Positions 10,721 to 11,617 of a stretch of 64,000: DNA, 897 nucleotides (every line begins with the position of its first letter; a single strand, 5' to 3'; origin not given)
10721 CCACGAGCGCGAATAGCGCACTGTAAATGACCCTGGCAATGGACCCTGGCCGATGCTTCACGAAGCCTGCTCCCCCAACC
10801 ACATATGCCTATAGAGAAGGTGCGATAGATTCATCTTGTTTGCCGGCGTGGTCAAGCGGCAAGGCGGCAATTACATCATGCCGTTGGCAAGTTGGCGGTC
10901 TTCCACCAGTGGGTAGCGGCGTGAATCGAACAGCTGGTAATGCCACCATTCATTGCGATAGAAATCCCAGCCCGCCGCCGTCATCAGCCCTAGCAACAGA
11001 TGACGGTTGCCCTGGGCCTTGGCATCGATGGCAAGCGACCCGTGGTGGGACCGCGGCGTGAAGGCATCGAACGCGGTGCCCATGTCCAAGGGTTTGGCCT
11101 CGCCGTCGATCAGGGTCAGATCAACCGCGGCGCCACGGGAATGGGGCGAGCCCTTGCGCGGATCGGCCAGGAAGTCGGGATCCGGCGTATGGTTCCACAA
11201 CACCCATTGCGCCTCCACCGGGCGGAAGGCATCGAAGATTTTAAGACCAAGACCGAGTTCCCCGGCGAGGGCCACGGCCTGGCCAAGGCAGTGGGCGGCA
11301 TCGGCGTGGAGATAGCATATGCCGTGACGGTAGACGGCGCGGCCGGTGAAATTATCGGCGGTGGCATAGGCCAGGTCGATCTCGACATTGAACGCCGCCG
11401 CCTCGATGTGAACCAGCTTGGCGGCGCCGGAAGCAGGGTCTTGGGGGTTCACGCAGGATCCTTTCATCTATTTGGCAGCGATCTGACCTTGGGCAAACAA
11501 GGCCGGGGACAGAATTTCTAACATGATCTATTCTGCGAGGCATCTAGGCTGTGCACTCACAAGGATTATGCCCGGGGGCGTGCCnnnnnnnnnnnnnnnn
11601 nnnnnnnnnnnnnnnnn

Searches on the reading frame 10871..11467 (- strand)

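Call 34: search_protein_families(library=pfam, proteins=[window:10871-11467:-], max_evalue=0.00001)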
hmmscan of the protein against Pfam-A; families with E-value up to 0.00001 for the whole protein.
window:10871-11467:- (198 aa): 1 family
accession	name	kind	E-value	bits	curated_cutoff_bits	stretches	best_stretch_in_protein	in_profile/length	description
PF01427.22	Peptidase_M15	-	1.1e-40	140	27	1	16-183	3-188/199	D-ala-D-ala dipeptidase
